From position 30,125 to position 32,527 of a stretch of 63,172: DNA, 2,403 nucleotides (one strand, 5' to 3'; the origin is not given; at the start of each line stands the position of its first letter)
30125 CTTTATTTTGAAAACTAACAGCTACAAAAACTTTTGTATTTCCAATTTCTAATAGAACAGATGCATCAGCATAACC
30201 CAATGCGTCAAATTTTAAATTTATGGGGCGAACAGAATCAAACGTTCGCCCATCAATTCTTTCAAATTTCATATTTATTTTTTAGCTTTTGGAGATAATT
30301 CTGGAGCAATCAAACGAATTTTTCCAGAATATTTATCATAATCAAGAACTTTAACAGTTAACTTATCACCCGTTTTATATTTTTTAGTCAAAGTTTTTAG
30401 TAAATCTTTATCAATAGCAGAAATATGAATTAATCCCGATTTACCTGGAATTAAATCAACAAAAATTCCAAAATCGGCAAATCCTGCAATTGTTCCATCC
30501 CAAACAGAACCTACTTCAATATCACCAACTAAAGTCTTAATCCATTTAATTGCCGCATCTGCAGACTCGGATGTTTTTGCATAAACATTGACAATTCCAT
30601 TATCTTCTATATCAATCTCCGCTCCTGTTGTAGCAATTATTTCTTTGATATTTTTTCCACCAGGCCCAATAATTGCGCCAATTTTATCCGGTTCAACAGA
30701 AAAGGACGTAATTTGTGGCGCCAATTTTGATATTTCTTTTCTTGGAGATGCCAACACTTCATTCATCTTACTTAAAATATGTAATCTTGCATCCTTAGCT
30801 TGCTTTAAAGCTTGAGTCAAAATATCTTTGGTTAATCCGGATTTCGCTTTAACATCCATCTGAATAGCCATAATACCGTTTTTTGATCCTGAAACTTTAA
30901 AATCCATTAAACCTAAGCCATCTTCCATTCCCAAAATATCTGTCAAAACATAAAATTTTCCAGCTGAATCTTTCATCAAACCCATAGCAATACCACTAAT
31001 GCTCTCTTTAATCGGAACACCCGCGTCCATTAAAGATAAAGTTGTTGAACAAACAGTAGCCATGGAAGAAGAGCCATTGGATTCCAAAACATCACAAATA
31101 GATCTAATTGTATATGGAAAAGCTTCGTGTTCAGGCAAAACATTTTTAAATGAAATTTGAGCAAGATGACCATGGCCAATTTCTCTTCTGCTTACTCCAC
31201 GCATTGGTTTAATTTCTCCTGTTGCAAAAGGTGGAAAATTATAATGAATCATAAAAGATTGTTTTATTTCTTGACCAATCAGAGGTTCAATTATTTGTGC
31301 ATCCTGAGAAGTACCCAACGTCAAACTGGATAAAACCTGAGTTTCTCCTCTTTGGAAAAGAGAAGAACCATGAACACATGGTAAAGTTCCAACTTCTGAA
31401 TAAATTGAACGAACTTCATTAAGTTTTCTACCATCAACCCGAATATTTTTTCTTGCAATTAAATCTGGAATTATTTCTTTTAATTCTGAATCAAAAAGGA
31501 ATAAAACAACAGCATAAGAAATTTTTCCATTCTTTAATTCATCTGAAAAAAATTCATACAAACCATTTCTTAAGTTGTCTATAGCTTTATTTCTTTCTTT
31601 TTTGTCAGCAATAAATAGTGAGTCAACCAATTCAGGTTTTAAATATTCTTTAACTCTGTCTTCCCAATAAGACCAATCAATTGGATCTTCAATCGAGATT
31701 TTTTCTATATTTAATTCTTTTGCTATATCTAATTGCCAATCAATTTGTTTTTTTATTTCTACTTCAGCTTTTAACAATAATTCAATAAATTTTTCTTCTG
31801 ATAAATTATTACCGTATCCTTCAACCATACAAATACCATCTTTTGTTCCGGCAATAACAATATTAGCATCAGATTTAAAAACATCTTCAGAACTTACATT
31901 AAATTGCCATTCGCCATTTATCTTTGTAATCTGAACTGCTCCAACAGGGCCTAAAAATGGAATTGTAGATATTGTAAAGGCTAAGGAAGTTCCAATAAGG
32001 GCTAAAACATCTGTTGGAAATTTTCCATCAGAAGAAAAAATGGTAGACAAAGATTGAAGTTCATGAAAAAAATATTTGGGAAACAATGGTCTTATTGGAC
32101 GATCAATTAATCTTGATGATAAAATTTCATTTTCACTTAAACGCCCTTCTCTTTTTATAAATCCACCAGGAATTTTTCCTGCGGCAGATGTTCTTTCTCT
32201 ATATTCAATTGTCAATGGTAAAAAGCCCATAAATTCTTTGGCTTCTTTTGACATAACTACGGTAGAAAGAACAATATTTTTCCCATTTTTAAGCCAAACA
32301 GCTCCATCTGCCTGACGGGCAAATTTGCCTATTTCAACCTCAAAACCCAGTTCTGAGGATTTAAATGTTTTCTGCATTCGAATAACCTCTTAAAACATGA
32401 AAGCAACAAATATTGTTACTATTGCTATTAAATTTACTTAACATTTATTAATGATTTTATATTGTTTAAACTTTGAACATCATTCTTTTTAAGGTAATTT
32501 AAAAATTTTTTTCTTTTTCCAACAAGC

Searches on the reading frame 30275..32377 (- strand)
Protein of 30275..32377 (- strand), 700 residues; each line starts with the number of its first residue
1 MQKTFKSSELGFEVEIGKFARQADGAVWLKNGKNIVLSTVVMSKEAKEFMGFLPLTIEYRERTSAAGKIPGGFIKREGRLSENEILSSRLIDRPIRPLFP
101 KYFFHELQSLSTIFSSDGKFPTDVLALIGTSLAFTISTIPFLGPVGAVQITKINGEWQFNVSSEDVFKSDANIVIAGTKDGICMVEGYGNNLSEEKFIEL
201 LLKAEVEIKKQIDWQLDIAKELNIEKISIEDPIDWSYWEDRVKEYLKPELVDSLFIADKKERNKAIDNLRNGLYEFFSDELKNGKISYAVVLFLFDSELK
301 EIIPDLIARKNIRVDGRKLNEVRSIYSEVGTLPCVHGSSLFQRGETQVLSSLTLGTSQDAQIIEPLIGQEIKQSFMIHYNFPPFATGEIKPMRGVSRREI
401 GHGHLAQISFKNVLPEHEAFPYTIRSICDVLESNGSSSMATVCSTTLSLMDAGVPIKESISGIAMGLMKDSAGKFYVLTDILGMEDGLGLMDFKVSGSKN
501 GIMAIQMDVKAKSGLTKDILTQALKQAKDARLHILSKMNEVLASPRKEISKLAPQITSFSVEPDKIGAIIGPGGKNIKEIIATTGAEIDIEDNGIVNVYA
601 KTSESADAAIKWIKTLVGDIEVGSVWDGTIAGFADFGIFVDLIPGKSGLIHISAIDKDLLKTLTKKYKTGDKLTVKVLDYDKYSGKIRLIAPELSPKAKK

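Call 68: search_protein_families(library=pfam, proteins=[window:30275-32377:-], max_evalue=0.00001)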
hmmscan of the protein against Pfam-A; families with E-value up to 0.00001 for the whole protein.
window:30275-32377:- (700 aa): 5 families
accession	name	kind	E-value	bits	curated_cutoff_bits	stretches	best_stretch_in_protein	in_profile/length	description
PF01138.27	RNase_PH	-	8.9e-49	165.7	25.5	2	321-455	1-130/130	3' exoribonuclease family, domain 1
PF00013.35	KH_1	-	7.1e-12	45.4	21.5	1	558-614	3-65/66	KH domain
PF03725.20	RNase_PH_C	-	1.4e-11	44.6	20.8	0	143-204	1-64/67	3' exoribonuclease family, domain 2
PF00575.29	S1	-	2.6e-11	44.2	22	1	620-689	2-71/74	S1 RNA binding domain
PF03726.19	PNPase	-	2.2e-06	28.5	24.6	1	239-318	3-81/81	Polyribonucleotide nucleotidyltransferase, RNA binding domain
